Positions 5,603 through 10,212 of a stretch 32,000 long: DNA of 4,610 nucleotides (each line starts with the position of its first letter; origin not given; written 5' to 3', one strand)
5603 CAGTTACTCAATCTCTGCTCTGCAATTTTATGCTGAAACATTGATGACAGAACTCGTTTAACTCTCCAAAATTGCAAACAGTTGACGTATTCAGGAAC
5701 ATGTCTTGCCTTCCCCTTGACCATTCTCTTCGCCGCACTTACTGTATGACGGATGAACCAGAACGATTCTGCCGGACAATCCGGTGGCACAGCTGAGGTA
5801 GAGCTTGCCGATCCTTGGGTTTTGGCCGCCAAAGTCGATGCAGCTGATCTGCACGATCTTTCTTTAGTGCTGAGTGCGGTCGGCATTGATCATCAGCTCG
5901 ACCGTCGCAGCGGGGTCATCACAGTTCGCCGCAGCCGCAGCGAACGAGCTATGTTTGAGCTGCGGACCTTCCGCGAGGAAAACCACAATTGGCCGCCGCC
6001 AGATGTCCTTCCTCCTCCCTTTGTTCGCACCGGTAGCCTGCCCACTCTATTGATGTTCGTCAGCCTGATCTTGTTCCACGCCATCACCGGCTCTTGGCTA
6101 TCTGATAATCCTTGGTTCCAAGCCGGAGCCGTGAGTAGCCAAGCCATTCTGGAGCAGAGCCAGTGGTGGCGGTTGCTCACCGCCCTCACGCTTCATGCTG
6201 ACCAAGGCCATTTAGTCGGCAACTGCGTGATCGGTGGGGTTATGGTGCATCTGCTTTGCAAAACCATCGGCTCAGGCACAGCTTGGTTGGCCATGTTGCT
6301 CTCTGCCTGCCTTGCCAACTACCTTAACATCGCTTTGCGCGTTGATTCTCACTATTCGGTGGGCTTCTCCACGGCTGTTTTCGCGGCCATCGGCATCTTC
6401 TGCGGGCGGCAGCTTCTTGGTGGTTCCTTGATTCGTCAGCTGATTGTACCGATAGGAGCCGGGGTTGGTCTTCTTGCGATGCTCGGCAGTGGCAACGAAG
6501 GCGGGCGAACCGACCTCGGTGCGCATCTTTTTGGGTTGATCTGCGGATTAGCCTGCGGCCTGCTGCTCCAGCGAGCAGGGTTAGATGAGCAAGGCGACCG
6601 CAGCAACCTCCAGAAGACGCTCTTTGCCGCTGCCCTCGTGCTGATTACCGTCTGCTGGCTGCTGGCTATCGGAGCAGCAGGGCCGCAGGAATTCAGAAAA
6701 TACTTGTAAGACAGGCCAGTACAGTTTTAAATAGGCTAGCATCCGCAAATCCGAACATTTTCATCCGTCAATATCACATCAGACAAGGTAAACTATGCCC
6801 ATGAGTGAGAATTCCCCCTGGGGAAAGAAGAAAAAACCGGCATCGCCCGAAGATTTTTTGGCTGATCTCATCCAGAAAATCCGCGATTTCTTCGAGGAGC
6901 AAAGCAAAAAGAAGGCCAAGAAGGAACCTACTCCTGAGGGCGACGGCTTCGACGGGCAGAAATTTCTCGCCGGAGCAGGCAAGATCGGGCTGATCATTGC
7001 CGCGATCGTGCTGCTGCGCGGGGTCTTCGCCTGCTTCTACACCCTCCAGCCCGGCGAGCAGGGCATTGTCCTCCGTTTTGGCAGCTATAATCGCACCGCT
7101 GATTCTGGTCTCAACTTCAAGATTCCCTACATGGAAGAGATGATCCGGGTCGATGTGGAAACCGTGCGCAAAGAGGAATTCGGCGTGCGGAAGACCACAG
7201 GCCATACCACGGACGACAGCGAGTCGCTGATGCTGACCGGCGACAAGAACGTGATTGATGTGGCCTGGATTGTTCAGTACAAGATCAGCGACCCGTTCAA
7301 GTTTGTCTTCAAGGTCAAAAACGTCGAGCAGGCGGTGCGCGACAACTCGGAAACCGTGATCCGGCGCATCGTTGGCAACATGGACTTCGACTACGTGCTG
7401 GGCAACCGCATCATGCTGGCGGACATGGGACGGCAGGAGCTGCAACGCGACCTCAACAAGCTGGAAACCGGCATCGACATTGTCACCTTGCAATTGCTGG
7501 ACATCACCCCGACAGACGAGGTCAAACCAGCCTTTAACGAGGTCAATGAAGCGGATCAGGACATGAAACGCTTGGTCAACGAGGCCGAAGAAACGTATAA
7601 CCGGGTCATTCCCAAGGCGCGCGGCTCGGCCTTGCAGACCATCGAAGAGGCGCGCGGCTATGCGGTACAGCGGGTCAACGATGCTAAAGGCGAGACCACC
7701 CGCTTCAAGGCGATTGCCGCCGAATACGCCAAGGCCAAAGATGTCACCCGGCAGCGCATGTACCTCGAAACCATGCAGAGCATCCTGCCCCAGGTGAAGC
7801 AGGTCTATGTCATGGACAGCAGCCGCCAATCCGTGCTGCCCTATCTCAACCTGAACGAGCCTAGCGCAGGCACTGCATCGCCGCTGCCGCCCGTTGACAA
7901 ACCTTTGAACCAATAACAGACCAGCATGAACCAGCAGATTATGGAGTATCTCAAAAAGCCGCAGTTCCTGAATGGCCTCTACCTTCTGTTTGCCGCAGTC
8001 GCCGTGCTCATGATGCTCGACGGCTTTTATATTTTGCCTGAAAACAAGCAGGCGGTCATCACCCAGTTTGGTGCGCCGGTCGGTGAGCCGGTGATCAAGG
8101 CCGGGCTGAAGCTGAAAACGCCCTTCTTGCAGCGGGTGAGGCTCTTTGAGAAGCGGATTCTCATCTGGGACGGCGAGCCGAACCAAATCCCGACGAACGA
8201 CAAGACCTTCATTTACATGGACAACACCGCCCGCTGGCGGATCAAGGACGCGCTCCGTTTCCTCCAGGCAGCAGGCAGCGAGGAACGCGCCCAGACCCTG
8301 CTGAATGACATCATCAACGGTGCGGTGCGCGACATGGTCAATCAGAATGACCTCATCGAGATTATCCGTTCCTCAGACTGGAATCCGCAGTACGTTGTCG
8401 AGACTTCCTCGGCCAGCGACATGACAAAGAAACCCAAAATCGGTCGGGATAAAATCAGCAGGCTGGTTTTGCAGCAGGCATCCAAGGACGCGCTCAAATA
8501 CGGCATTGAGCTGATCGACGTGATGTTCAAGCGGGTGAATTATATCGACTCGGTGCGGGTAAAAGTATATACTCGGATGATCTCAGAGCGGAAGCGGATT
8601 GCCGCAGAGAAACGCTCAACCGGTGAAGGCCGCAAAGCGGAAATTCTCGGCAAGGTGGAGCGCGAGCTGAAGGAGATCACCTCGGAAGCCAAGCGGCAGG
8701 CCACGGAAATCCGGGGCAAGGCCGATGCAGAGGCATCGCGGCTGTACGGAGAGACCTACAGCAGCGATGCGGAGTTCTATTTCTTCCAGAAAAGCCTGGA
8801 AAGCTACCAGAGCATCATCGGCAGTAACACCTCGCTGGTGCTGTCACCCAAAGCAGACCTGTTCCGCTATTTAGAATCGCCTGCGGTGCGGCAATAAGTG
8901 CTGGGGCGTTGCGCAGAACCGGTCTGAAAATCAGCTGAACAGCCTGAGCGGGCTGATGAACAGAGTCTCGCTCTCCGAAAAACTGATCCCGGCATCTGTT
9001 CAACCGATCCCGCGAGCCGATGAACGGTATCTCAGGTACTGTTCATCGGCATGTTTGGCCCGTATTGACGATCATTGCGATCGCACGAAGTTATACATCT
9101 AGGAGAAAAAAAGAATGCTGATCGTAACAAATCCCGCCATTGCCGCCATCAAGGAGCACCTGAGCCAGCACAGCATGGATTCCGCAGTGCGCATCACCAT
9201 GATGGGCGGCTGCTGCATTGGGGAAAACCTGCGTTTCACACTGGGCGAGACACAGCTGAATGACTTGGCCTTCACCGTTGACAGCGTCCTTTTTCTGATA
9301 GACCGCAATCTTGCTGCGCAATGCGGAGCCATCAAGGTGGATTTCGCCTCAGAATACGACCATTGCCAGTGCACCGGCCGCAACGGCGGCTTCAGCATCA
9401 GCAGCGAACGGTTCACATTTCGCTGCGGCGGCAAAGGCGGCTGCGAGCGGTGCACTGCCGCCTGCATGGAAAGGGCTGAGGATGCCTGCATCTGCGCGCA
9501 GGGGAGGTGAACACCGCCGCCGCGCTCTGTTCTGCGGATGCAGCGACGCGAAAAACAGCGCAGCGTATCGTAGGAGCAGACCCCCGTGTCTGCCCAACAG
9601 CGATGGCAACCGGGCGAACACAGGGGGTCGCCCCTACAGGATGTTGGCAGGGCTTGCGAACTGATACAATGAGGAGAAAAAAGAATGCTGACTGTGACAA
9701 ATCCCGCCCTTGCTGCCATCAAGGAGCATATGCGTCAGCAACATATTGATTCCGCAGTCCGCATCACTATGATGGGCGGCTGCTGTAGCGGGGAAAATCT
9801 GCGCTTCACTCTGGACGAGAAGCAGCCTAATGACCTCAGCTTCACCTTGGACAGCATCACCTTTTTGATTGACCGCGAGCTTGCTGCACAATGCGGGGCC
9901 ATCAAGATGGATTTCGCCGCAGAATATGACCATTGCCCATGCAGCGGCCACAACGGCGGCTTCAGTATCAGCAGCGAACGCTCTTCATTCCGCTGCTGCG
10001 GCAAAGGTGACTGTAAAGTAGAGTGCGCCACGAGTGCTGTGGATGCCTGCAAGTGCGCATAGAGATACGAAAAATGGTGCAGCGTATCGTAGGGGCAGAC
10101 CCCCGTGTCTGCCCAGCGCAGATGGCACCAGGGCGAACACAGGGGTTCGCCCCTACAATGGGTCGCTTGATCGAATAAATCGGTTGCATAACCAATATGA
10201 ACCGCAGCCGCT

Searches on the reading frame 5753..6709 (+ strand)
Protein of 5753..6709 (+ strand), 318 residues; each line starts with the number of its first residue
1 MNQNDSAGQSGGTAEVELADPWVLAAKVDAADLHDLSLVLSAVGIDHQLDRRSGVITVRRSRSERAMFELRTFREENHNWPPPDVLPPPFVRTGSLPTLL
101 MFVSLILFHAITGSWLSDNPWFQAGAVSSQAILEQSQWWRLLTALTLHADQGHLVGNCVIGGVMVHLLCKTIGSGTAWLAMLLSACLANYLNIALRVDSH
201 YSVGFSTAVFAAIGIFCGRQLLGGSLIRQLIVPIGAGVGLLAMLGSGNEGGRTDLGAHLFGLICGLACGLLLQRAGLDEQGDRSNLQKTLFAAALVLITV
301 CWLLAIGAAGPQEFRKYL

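Call 55: search_protein_families(library=pfam, proteins=[window:5753-6709:+], max_evalue=0.001)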
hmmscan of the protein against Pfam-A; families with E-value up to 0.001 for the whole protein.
window:5753-6709:+ (318 aa): 1 family
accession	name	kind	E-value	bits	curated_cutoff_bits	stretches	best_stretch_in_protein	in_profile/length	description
PF01694.28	Rhomboid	-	1.6e-18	67.7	22.6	1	136-273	2-141/143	Rhomboid domain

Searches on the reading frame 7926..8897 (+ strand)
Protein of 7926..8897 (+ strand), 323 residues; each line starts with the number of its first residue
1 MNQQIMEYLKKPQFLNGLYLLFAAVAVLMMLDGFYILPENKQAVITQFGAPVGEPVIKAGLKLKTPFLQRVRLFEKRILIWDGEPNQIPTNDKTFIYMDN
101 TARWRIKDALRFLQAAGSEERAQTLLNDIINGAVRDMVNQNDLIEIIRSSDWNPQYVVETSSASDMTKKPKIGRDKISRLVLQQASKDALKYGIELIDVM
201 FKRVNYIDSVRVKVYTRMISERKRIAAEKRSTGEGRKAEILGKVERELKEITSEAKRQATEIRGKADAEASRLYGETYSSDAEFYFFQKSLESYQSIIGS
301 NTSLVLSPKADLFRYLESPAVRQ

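Call 55: search_protein_families(library=pfam, proteins=[window:7926-8897:+], max_evalue=0.001)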
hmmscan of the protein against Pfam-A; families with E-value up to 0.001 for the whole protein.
window:7926-8897:+ (323 aa): 1 family
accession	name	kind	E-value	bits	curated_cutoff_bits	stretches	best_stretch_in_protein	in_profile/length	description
PF01145.31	Band_7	-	3.5e-26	92.8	23.6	1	36-234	2-175/176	SPFH domain / Band 7 family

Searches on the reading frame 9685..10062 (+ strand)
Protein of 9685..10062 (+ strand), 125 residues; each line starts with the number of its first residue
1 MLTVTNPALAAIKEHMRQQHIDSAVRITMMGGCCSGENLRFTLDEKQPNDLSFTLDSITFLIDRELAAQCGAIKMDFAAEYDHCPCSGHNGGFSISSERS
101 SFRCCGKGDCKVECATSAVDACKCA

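Call 56: search_protein_families(library=pfam, proteins=[window:9685-10062:+], max_evalue=0.001)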
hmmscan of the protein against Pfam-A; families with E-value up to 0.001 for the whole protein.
window:9685-10062:+ (125 aa): 1 family
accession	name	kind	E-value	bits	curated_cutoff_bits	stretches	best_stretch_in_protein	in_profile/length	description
PF01521.26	Fe-S_biosyn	-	1.7e-05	25.4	26.3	1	2-82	3-91/110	Iron-sulphur cluster biosynthesis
